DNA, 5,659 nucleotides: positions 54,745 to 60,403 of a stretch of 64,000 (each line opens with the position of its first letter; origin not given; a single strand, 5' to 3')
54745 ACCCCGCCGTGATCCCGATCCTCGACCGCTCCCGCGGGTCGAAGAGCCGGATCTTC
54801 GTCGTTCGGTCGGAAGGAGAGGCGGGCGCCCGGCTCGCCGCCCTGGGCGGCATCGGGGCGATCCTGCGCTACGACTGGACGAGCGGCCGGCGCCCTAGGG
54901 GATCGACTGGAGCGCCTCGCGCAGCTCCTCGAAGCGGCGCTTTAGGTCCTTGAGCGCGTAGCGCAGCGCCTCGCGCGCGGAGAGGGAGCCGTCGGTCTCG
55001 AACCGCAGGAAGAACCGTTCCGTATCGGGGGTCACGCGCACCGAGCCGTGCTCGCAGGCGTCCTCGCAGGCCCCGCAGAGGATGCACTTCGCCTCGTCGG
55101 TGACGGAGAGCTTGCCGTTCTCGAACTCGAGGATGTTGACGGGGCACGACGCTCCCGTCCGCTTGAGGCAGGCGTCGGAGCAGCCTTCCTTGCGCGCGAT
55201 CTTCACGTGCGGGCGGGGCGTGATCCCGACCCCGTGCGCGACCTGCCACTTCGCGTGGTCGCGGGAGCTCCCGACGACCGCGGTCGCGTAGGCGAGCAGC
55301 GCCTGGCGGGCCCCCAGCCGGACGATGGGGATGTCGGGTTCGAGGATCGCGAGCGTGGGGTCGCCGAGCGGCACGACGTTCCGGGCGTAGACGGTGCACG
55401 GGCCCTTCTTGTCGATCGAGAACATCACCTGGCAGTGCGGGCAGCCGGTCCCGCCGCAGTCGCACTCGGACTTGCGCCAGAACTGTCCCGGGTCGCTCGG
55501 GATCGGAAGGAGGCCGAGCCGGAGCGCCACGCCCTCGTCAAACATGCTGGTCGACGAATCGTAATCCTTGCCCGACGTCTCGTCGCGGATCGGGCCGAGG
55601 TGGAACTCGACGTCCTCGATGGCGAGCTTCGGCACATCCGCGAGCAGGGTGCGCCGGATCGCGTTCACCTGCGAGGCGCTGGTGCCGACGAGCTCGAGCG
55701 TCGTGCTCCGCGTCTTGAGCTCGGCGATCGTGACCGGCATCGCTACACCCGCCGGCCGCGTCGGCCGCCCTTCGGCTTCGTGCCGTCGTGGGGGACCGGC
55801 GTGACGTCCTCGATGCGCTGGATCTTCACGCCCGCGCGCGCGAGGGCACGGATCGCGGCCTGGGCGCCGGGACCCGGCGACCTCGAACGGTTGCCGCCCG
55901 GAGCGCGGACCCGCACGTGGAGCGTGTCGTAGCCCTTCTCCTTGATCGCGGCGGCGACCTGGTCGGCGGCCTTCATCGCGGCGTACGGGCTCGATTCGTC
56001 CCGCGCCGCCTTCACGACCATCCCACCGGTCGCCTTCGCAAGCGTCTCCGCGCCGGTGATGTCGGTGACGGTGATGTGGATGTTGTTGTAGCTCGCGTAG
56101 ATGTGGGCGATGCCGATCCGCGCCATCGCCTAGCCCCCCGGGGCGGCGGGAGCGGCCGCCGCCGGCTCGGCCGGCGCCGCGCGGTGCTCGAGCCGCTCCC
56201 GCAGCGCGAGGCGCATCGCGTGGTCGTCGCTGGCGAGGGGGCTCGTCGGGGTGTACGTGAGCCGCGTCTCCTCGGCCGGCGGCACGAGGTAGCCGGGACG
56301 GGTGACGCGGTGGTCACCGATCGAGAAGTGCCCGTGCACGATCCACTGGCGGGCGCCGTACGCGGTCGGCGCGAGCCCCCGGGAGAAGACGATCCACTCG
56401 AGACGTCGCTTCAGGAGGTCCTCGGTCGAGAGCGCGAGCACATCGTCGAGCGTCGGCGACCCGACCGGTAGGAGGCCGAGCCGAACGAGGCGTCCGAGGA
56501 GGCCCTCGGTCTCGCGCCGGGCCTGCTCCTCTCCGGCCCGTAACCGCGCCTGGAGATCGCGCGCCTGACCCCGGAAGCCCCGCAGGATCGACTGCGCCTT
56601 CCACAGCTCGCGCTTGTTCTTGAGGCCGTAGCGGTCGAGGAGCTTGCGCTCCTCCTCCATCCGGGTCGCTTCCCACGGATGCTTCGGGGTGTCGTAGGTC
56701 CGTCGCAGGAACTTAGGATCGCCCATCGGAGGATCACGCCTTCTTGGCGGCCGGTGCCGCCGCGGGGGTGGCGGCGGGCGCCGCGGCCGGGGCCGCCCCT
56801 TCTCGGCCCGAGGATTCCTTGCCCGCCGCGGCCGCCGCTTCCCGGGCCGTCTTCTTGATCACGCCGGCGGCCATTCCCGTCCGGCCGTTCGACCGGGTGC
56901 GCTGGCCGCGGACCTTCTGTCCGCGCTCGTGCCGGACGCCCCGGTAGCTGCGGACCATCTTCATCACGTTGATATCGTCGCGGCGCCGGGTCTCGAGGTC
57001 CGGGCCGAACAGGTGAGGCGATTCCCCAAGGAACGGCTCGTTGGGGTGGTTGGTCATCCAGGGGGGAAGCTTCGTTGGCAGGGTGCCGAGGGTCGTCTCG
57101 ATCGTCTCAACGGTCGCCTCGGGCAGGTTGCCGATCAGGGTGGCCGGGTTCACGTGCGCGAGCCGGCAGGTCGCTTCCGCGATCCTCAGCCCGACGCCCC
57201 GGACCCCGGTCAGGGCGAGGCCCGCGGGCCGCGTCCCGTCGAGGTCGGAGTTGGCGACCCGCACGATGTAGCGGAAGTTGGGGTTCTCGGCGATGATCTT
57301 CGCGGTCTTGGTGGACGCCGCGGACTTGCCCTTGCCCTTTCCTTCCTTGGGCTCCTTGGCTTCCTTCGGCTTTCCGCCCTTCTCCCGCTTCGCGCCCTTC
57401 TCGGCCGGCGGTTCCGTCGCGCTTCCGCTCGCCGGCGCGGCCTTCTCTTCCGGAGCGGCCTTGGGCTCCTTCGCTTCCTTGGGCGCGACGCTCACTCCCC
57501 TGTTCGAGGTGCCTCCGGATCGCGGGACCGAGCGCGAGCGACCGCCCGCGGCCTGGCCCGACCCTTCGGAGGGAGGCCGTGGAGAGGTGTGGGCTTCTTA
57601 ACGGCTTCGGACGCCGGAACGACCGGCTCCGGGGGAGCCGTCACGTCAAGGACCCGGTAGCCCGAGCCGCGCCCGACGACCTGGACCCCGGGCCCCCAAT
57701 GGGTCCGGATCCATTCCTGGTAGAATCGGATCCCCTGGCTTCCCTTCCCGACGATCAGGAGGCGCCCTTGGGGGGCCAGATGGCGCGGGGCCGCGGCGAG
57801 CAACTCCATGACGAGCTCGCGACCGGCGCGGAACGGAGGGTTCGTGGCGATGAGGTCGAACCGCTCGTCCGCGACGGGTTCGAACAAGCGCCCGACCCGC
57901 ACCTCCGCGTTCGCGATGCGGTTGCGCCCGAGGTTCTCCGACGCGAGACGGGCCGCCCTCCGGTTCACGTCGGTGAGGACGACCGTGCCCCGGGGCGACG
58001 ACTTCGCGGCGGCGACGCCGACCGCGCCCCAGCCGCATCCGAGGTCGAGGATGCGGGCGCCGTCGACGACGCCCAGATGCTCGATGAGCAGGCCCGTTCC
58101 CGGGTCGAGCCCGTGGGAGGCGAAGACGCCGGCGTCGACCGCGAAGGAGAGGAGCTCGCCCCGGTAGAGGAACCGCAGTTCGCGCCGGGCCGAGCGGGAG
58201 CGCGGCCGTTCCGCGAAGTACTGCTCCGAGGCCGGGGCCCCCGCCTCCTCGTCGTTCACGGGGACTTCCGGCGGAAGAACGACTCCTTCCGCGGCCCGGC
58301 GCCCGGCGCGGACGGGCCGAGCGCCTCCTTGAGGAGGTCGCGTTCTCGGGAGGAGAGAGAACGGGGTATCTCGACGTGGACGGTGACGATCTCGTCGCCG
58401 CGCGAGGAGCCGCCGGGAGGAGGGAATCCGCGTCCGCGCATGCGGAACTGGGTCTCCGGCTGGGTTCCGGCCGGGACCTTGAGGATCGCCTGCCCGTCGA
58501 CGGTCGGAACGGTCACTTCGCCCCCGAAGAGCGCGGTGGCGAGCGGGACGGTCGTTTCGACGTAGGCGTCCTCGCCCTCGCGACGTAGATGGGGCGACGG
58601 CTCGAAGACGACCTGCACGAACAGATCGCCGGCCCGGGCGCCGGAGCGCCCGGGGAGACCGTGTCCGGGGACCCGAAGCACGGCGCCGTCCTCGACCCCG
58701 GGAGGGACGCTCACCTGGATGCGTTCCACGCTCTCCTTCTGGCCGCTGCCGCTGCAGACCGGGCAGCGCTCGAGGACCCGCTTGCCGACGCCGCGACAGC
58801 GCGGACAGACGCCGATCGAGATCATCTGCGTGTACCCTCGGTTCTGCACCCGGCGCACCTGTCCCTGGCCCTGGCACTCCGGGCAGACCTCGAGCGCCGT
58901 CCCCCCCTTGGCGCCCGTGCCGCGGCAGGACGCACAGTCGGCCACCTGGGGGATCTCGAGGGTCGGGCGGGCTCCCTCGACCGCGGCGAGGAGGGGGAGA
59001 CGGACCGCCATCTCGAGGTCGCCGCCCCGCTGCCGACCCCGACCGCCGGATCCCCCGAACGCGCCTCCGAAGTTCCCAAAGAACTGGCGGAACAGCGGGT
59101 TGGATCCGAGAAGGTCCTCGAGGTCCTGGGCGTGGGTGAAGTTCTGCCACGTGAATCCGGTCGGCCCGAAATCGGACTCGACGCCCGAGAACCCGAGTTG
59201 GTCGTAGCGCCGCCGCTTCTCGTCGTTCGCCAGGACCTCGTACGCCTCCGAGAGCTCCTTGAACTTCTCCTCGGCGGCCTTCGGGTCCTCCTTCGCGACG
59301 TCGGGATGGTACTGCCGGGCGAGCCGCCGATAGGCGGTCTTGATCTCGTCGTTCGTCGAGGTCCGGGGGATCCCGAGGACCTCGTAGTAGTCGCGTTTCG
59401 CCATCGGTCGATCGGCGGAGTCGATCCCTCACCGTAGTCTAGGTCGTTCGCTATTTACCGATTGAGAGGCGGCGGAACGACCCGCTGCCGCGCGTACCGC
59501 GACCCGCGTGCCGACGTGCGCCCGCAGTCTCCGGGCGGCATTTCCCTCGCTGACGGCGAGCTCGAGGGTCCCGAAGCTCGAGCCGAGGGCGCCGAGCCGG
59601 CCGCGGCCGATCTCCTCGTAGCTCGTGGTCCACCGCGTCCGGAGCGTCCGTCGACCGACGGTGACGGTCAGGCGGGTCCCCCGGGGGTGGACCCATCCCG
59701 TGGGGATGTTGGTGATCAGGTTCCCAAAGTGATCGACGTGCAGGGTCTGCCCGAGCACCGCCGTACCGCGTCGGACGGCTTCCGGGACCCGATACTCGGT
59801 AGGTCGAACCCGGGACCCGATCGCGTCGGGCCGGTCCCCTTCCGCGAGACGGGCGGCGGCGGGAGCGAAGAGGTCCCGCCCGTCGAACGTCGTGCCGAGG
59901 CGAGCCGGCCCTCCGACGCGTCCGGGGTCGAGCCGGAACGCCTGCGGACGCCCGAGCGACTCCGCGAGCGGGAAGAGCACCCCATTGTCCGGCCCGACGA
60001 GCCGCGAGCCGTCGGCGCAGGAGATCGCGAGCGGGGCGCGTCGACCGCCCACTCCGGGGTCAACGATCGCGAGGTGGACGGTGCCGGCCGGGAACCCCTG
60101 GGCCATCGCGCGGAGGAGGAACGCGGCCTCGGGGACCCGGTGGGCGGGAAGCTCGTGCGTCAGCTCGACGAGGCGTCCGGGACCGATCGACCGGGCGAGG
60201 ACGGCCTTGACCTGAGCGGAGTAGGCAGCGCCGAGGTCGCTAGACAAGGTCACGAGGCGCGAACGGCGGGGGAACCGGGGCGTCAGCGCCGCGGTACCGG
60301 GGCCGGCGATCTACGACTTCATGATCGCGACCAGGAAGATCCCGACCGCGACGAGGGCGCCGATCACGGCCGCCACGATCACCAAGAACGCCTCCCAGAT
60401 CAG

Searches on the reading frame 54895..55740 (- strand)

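Call 32: search_protein_families(library=pfam, proteins=[window:54895-55740:-], max_evalue=0.0001)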
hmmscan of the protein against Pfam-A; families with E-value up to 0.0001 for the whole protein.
window:54895-55740:- (281 aa): 3 families
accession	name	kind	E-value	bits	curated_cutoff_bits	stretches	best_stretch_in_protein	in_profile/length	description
PF01193.29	RNA_pol_L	-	7.3e-16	58.1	24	1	15-270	2-74/74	RNA polymerase Rpb3/Rpb11 dimerisation domain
PF01000.31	RNA_pol_A_bac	-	2.6e-10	41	33.9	1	69-164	4-101/119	RNA polymerase Rpb3/RpoA insert domain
PF00037.32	Fer4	-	1.8e-05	24.8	21.1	1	214-232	3-21/24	4Fe-4S binding domain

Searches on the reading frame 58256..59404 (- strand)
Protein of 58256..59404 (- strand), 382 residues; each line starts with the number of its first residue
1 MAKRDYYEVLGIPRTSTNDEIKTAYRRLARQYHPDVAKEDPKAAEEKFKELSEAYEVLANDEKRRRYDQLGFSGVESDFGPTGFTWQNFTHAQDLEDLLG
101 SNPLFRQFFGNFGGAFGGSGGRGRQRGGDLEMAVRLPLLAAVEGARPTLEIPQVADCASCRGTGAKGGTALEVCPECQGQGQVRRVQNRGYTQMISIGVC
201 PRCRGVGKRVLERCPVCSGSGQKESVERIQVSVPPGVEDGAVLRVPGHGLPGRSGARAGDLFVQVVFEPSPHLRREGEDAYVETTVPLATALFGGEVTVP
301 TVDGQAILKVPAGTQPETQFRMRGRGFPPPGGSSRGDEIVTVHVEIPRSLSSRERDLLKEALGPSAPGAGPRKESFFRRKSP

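Call 32: search_protein_families(library=pfam, proteins=[window:58256-59404:-], max_evalue=0.0001)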
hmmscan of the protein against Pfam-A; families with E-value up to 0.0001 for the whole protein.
window:58256-59404:- (382 aa): 3 families
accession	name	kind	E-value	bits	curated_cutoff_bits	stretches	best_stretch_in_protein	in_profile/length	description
PF01556.23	DnaJ_C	-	3.8e-38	131.3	26.6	1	131-347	2-152/152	DnaJ C terminal domain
PF00226.36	DnaJ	-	3.6e-26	91.5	27.8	1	5-68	1-63/63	DnaJ domain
PF00684.25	DnaJ_CXXCXGXG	-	8.5e-13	48.8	32.7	1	157-221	1-65/65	DnaJ central domain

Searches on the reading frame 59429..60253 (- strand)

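Call 32: search_protein_families(library=pfam, proteins=[window:59429-60253:-], max_evalue=0.0001)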
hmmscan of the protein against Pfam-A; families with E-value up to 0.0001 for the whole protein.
window:59429-60253:- (274 aa): 2 families
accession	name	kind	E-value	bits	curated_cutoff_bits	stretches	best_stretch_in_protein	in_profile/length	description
PF01887.21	SAM_HAT_N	-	6.5e-37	127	26.3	1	2-146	2-145/145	SAM hydroxide adenosyltransferase N-terminal domain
PF20257.3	SAM_HAT_C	-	2.3e-19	69.9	25.5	1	168-251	1-83/84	SAM hydroxide adenosyltransferase C-terminal domain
